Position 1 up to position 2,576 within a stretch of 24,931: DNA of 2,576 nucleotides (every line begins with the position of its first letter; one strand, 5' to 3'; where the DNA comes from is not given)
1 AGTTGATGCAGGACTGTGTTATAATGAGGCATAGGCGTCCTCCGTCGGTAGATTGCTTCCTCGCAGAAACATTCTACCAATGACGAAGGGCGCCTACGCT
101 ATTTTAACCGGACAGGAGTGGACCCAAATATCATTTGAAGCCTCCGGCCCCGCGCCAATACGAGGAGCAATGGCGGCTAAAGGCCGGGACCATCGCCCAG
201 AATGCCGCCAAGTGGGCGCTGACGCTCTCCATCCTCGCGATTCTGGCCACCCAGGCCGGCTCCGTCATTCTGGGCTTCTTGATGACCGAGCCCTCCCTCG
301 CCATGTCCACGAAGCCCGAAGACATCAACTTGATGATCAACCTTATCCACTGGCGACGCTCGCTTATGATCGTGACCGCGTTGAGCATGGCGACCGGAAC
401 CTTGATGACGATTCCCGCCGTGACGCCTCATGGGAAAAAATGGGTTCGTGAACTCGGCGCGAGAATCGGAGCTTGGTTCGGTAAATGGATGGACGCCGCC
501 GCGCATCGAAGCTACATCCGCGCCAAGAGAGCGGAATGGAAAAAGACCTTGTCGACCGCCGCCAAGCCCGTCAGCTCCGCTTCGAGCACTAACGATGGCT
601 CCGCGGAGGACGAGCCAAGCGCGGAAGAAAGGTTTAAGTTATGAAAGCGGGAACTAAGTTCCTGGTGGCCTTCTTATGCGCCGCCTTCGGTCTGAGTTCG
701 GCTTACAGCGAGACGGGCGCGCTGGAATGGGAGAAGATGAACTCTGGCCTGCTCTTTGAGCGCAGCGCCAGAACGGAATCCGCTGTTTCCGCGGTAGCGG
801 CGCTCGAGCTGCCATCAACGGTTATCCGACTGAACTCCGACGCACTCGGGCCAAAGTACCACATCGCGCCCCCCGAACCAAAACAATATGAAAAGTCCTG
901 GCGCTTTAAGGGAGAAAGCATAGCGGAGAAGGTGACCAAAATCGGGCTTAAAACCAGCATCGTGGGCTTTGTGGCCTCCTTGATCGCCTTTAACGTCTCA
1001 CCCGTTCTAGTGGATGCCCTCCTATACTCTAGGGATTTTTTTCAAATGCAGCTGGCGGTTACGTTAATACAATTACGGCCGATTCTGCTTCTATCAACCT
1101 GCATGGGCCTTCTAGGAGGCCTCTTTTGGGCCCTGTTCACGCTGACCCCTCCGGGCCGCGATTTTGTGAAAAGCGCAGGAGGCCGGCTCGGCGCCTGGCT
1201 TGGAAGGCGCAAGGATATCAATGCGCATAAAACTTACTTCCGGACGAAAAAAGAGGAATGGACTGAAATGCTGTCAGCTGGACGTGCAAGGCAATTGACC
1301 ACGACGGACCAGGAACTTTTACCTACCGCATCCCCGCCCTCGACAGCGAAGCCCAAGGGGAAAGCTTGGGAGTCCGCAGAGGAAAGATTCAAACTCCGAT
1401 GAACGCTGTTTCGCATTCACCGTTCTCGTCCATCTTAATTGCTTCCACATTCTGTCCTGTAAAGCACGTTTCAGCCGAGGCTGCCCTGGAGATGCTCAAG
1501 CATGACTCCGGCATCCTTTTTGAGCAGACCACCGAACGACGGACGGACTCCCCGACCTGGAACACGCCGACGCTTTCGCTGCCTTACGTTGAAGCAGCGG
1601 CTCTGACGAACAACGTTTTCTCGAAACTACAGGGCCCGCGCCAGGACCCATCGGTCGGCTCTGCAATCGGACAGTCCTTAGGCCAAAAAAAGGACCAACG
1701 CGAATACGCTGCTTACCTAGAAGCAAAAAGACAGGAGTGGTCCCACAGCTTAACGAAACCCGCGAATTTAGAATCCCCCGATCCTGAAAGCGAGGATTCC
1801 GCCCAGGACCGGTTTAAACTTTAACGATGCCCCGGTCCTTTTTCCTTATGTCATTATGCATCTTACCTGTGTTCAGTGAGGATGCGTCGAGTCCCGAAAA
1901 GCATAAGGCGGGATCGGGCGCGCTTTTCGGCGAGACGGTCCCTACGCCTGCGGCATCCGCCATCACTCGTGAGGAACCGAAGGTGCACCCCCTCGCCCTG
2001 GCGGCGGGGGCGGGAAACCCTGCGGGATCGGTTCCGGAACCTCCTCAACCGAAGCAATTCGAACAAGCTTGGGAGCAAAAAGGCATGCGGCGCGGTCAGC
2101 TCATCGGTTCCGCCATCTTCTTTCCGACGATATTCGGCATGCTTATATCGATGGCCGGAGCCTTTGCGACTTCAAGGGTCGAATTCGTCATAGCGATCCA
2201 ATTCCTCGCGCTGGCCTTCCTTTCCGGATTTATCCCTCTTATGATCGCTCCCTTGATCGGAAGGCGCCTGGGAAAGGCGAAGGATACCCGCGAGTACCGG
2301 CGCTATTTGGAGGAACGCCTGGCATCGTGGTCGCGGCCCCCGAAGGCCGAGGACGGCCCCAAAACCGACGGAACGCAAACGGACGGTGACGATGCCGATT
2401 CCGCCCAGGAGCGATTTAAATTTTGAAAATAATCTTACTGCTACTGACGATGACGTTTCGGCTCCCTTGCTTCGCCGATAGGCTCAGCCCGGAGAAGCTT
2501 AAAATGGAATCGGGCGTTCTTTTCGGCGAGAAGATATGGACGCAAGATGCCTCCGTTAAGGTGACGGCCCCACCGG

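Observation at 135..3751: Translationally coupled operon of five tandem, diverged paralogs of an unrecognised small signal-peptide/two-TM protein family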

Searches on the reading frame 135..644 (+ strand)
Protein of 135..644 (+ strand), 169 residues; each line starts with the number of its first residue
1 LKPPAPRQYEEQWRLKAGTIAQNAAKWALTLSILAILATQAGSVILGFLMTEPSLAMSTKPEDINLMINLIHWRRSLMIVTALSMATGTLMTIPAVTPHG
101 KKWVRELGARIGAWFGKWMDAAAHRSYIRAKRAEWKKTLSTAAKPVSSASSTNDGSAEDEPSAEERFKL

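Call 3: search_protein_families(library=pfam, proteins=[window:135-644:+], max_evalue=1)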
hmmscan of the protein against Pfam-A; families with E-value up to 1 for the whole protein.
window:135-644:+ (169 aa): 0 families

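Call 7: find_homologous_proteins(query=A1, max_evalue=0.001)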
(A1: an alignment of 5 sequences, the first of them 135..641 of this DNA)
Query A1 (5 sequences) (169 aa, profile of the alignment): 3 proteins with E <= 0.001 among 8000 candidates.
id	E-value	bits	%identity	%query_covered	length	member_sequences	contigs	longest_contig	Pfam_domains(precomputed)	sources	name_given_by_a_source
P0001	2.0e-69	252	25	99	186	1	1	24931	-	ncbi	-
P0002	2.1e-64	235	100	100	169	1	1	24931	-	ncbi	-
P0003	5.8e-26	110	31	35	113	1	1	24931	-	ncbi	-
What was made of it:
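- Tried and rejected: With the five-copy alignment they returned only window proteins (call 7).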

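Call 8: search_protein_families(library=ncbifam, proteins=[window:135-644:+], max_evalue=1)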
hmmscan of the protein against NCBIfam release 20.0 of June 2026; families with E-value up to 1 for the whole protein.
window:135-644:+ (169 aa): 2 families
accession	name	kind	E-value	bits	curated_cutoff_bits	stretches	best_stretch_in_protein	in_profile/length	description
TIGR02353.1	NRPS_term_dom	equivalog_domain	0.0034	15.8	423.1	1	24-120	513-607/695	Pls/PosA family non-ribosomal peptide synthetase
NF006532.0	PRK09009.1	equivalog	0.21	11.1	330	0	35-92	128-185/235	SDR family oxidoreductase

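Call 11: find_encoding_contigs(protein=P0002, flank=10000, max_places=5)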
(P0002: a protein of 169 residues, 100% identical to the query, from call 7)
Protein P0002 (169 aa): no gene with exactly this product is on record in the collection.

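Call 18: search_protein_representatives(alignment_id=A1)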
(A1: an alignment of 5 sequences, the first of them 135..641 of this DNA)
Query: 5 sequences, 226 profile positions. Proteins with E-value up to 0.001 (for the whole library): 13; up to 1e-10: 11; up to 1e-30: 4. The best 13 are listed.
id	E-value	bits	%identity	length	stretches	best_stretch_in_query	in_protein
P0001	6.4e-70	251.7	-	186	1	28-226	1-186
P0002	6.7e-65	235.3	-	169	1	69-226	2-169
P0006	5.1e-36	140.8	-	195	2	3-107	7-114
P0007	3.1e-31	125.1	-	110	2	137-226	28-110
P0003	1.9e-26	109.5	-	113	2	168-226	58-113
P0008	7.7e-19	84.6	-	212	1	7-226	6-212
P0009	4.0e-18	82.3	-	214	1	5-226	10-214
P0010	2.4e-15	73.2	-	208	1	59-226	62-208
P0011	5.5e-12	62.2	-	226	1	4-226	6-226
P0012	5.7e-12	62.1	-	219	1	5-226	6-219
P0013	1.8e-11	60.5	-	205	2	4-108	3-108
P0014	7.0e-10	55.3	-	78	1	2-66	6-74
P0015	3.1e-05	40.1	-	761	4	28-98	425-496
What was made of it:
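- Tried and rejected: The full HMMER scan (call 18) was what found the relatives.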

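Call 20: find_encoding_contigs(protein=P0006, flank=10000, max_places=5)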
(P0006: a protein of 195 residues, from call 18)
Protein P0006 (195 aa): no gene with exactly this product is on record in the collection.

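Call 21: find_encoding_contigs(protein=P0008, flank=10000, max_places=5)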
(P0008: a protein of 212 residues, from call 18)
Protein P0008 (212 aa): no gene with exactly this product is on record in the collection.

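Call 25: list_cluster_members(proteins=[P0006, P0008, P0009, P0010, P0011, P0012, P0013, P0014, P0015])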
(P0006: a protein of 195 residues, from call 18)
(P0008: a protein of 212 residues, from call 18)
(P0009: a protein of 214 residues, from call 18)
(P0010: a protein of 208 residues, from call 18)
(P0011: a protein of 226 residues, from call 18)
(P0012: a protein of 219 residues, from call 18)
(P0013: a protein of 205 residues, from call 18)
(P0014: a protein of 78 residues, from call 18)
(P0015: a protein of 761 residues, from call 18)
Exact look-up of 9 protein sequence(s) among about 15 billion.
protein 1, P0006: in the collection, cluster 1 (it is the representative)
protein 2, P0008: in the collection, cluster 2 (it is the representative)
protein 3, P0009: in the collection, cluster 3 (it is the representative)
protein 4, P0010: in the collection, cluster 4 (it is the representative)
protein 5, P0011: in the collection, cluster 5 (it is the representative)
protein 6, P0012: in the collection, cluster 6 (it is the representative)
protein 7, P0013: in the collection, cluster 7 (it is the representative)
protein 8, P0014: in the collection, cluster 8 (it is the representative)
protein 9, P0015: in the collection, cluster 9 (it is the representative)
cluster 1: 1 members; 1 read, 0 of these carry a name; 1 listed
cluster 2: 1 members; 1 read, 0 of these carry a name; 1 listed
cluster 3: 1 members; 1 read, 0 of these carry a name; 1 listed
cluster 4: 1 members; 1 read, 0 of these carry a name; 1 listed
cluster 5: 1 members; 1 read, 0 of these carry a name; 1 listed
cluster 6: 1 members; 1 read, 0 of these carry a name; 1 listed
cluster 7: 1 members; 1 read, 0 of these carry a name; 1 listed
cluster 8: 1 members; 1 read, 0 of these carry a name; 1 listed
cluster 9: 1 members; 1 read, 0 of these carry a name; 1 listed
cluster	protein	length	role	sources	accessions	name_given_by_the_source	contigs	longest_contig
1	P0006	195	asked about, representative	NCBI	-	-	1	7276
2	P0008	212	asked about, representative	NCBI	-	-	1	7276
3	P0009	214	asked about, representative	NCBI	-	-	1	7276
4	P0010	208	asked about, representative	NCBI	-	-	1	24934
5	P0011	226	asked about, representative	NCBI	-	-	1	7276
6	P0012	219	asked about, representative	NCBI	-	-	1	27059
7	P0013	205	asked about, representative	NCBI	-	-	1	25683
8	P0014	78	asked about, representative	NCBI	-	-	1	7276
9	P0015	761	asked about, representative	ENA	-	-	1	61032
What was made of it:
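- One contig of 7,276 nt carries five of them, a second array (call 25). Three of the other contigs are known to carry only one member each (call 25). The distribution is very narrow (calls 18, 25).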

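Call 29: find_encoding_contigs(protein=P0012, flank=10000, max_places=3)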
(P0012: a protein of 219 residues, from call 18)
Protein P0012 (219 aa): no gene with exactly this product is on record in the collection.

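Call 30: find_encoding_contigs(protein=P0013, flank=10000, max_places=3)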
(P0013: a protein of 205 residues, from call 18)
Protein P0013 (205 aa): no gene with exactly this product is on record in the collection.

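Call 44: search_protein_families(library=pfam, proteins=[P0006, P0008, P0009, P0010, P0011, P0012, P0013], max_evalue=5)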
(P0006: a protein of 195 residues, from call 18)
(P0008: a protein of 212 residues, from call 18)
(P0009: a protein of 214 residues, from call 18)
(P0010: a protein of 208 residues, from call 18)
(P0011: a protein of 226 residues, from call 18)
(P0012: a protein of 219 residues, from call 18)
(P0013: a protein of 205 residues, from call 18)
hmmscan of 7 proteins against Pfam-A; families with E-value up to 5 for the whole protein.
P0006 (195 aa): 0 families

P0008 (212 aa): 1 family
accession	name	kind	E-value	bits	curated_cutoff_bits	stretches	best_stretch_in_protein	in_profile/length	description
PF13488.11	Gly-zipper_Omp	-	0.25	11.7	25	1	90-101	26-37/46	Glycine zipper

P0009 (214 aa): 0 families

P0010 (208 aa): 1 family
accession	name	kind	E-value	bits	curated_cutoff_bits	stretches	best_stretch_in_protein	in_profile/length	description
PF04290.18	DctQ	-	0.13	12.5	28.3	1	84-142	58-118/132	Tripartite ATP-independent periplasmic transporters, DctQ component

P0011 (226 aa): 1 family
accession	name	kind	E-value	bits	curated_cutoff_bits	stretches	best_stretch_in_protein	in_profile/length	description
PF17361.7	DUF5387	-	0.052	13.9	27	1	172-215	122-165/222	Family of unknown function (DUF5387)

P0012 (219 aa): 1 family
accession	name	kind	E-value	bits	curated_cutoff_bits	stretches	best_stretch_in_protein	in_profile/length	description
PF07219.19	HemY_N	-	0.25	11.9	31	1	134-188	17-74/107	HemY protein N-terminus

P0013 (205 aa): 1 family
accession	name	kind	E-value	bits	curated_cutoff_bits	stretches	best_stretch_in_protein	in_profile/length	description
PF19756.4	DUF6243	-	0.11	13.3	25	1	162-184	27-49/67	Family of unknown function (DUF6243)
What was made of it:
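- On Mitochondrial IF1 (ATPase inhibitor): No Pfam hit (calls 3, 44).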

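Call 64: search_protein_families(library=padloc, proteins=[window:135-644:+, P0008, P0010, P0012, P0013], max_evalue=1)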
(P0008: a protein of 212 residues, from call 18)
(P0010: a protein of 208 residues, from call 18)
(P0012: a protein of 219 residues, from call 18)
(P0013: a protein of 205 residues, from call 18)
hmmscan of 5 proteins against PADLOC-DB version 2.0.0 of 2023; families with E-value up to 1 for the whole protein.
window:135-644:+ (169 aa): 0 families

P0008 (212 aa): 0 families

P0010 (208 aa): 0 families

P0012 (219 aa): 0 families

P0013 (205 aa): 0 families

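Call 65: search_protein_families(library=phrogs, proteins=[window:135-644:+, P0008, P0010, P0012, P0013], max_evalue=1)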
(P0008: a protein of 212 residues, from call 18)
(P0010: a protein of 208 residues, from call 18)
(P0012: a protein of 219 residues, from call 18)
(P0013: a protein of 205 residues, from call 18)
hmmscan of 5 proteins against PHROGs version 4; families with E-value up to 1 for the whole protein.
window:135-644:+ (169 aa): 0 families

P0008 (212 aa): 4 families
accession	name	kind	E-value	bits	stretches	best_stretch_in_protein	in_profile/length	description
phrog_726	-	unknown function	0.015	16.2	1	127-200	14-88/154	-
phrog_35257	-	unknown function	0.14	13.4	1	168-206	31-69/70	-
phrog_34366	-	unknown function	0.19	12.7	1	169-195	24-50/60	-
phrog_28874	-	unknown function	0.44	11.8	1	93-137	6-50/110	-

P0010 (208 aa): 1 family
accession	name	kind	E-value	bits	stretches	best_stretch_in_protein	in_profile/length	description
phrog_1403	-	lysis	0.017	16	1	132-194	8-73/212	Rz-like spanin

P0012 (219 aa): 1 family
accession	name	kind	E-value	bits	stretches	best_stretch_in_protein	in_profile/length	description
phrog_15571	-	unknown function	0.15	13.5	1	150-198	3-48/109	-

P0013 (205 aa): 2 families
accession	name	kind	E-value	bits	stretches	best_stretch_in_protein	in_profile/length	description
phrog_1177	-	unknown function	0.36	12.1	1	127-180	45-96/117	-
phrog_944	-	moron, auxiliary metabolic gene and host takeover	0.42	11.3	1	93-177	138-207/235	membrane protein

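Call 88: find_encoding_contigs(protein=P0010, flank=10000, max_places=3)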
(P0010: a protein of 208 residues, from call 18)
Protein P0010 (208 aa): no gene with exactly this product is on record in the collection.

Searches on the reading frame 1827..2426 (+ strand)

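Call 3: search_protein_families(library=pfam, proteins=[window:1827-2426:+], max_evalue=1)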
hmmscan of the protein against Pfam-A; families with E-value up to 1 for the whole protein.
window:1827-2426:+ (199 aa): 0 families

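Call 8: search_protein_families(library=ncbifam, proteins=[window:1827-2426:+], max_evalue=1)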
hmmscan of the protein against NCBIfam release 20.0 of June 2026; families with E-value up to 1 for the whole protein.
window:1827-2426:+ (199 aa): 2 families
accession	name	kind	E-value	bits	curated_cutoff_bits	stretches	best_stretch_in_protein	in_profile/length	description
TIGR00893.1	2A0114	subfamily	0.037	13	395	1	87-147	279-339/399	D-galactonate transporter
NF006789.0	PRK09294.1-3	equivalog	0.11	11.3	873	1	65-106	145-186/410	acyltransferase PapA5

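Call 64: search_protein_families(library=padloc, proteins=[window:1827-2426:+], max_evalue=1)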
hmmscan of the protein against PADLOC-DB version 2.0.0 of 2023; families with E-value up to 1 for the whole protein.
window:1827-2426:+ (199 aa): 0 families

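Call 65: search_protein_families(library=phrogs, proteins=[window:1827-2426:+], max_evalue=1)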
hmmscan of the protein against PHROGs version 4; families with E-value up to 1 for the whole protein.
window:1827-2426:+ (199 aa): 1 family
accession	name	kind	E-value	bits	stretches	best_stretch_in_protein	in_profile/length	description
phrog_26889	-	unknown function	0.097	13.5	1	101-140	27-66/167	-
